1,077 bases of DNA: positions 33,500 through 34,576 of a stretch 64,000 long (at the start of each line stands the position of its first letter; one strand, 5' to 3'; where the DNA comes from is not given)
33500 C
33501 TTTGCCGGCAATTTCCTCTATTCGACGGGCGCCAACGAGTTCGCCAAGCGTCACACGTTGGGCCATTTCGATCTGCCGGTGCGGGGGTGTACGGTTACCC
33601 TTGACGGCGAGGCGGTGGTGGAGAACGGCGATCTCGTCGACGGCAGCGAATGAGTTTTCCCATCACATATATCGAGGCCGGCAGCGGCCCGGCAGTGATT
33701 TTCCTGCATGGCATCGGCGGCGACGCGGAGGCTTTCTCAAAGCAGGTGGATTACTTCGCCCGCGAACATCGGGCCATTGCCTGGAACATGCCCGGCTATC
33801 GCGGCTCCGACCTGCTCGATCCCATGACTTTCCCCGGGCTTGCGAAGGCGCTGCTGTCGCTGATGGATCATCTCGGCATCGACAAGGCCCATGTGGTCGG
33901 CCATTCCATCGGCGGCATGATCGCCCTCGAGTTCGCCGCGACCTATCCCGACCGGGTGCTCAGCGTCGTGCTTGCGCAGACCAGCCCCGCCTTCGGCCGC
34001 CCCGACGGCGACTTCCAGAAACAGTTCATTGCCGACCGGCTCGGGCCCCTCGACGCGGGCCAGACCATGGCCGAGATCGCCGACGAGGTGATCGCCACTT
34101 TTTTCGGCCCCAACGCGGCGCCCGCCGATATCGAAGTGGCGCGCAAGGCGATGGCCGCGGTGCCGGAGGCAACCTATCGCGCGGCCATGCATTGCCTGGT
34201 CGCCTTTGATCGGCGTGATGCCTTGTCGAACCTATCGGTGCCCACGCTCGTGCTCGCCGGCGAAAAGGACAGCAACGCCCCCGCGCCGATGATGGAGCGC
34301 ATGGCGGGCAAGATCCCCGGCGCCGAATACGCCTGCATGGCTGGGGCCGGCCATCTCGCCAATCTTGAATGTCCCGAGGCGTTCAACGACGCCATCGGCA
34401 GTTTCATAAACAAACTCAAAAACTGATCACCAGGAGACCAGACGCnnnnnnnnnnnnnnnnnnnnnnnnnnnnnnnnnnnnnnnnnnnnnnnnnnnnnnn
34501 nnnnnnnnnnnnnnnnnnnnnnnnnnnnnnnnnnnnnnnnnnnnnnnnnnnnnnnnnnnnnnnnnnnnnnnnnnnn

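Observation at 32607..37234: Orphan nicX-nicD-like pair welded to an ACAD-fold flavoprotein and a CoA ligase: candidate hybrid heterocycle/organosulfur pathway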

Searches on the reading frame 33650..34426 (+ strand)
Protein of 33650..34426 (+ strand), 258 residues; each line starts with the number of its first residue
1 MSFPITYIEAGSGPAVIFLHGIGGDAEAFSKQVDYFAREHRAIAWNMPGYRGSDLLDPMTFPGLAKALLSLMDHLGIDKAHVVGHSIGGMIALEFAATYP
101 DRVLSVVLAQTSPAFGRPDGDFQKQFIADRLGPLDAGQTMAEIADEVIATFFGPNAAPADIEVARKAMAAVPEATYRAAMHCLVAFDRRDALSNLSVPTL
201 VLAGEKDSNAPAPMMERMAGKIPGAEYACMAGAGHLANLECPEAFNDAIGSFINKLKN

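Call 4: search_protein_families(library=pfam, proteins=[window:33650-34426:+])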
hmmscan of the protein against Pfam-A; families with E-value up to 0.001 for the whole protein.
window:33650-34426:+ (258 aa): 10 families
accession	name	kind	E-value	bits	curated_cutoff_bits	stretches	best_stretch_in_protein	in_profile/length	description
PF00561.26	Abhydrolase_1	-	4.3e-30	105.6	25.8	1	14-240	1-243/245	alpha/beta hydrolase fold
PF12697.13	Abhydrolase_6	-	4e-26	93.5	26.3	1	16-248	1-217/217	Alpha/beta hydrolase family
PF12146.15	Hydrolase_4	-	1.2e-09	38.3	27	1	15-236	6-233/239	Serine aminopeptidase, S33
PF03096.20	Ndr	-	1e-07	31.4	23.3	1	60-210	81-233/283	Ndr family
PF06028.17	DUF915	-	1.3e-06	28.4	22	1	64-101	89-126/255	Alpha/beta hydrolase of unknown function (DUF915)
PF00975.26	Thioesterase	-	2.3e-06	28.4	26.4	1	16-102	3-90/226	Thioesterase domain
PF12695.13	Abhydrolase_5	-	6.7e-05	23.2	27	0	72-113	51-91/164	Alpha/beta hydrolase family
PF00756.26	Esterase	-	0.00041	20.6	22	0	80-108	117-145/251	Putative esterase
PF02230.22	Abhydrolase_2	-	0.00042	20.6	23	0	14-38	15-39/217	Phospholipase/Carboxylesterase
PF07819.20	PGAP1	-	0.00063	20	24.3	0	30-114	43-129/233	PGAP1-like alpha/beta domain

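Call 5: search_protein_families(library=ncbifam, proteins=[window:33650-34426:+])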
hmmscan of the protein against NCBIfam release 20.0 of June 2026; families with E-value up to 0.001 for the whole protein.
window:33650-34426:+ (258 aa): 40 families (the best 25 are shown)
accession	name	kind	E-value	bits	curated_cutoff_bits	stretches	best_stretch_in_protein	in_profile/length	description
NF051488.1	bifunc_PcaDC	exception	2.7e-48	165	390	1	13-255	12-252/375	bifunctional 3-oxoadipate enol-lactonase/4-carboxymuconolactone decarboxylase PcaDC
TIGR02427.1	protocat_pcaD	equivalog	2.2e-47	161.6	255.85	1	10-253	10-250/251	3-oxoadipate enol-lactonase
NF051487.1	bifunc_PcaCD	exception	1.8e-35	122.9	430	1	14-254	173-412/413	bifunctional 4-carboxymuconolactone decarboxylase/3-oxoadipate enol-lactonase PcaCD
NF011457.0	PRK14875.1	equivalog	5.7e-30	104.5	307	1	5-254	122-370/372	acetoin dehydrogenase dihydrolipoyllysine-residue acetyltransferase subunit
TIGR01738.1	bioH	equivalog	6e-28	98.1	206.95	1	13-252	3-244/245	pimeloyl-ACP methyl ester esterase BioH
TIGR03611.1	RutD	equivalog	3.3e-25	88.9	238.5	1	9-254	9-256/258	pyrimidine utilization protein D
TIGR03695.1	menH_SHCHC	equivalog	1.2e-21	77.3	208.55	2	13-114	2-107/252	2-succinyl-6-hydroxy-2,4-cyclohexadiene-1-carboxylate synthase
TIGR03343.1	biphenyl_bphD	equivalog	2.5e-21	76.1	462.15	1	3-253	20-280/282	2-hydroxy-6-oxo-6-phenylhexa-2,4-dienoate hydrolase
TIGR03056.1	bchO_mg_che_rel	equivalog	1.1e-20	73.8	172.55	2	11-103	24-120/278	alpha/beta fold hydrolase BchO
NF045632.1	hydroxlase_HsaD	equivalog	5.4e-19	68.2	400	1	6-109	25-135/290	4,5:9,10-diseco-3-hydroxy-5,9,17-trioxoandrosta-1(10),2-diene-4-oate hydrolase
TIGR02240.1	PHA_depoly_arom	equivalog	7.2e-18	64.9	250.6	1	11-254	24-264/276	poly(3-hydroxyalkanoate) depolymerase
TIGR01250.1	pro_imino_pep_2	subfamily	1.6e-17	64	167.65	2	183-254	218-288/288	proline iminopeptidase-family hydrolase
NF050089.1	i_nPHAscl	equivalog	1.4e-16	60.4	300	1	5-118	9-124/288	intracellular short-chain-length polyhydroxyalkanoate depolymerase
NF007954.0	PRK10673.1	equivalog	1.8e-15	56.9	399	1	15-113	18-116/255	esterase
NF045945.1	ProImpepLactob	equivalog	1.6e-14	54.1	400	2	16-113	30-133/293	proline iminopeptidase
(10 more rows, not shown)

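Call 20: search_solved_structures(query=window:33650-34426:+, max_evalue=1e-8)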
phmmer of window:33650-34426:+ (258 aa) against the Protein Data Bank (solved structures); distinct sequences matched with E-value up to 1e-8: 134 (the best 60 are shown).
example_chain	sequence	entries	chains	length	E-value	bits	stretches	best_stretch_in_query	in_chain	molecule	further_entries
4uhh_A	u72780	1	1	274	2.4e-26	96.3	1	5-256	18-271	ESTERASE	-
4uhc_A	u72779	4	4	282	2.6e-26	96.2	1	5-256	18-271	ESTERASE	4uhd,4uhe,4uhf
5egn_A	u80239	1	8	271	4.7e-20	75.7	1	5-253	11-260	Esterase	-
6eb3_A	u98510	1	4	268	7.7e-20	75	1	7-253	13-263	Est1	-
8v16_C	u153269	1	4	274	8.3e-20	74.9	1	7-253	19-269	Esterase 1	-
3om8_A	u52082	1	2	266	1.1e-18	71.2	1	11-253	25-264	Probable hydrolase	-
2xua_A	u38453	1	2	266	3.3e-18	69.7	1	10-255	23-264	3-OXOADIPATE ENOL-LACTONASE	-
7dq9_A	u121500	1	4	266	7.1e-17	65.3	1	14-254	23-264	Predicted hydrolases or acyltransferases (Alpha/beta hydrolase superfamily)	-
2og1_A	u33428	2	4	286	8.6e-17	65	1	3-109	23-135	2-hydroxy-6-oxo-6-phenylhexa-2,4-dienoate hydrolase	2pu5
2rht_A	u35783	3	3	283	2.2e-16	63.7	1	3-109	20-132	2-hydroxy-6-oxo-6-phenylhexa-2,4-dienoate hydrolase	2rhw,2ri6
2puh_A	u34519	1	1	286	2.3e-16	63.7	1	3-109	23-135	2-hydroxy-6-oxo-6-phenylhexa-2,4-dienoate hydrolase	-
3v1k_A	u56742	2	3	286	5e-16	62.5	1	3-109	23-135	2-hydroxy-6-oxo-6-phenylhexa-2,4-dienoate hydrolase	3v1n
5jd6_A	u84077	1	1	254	7.5e-16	62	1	5-251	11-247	MGS-MChE2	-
3hea_A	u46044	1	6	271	1.2e-15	61.3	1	7-252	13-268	Arylesterase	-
3hi4_A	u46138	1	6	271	1.2e-15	61.3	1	7-252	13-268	Arylesterase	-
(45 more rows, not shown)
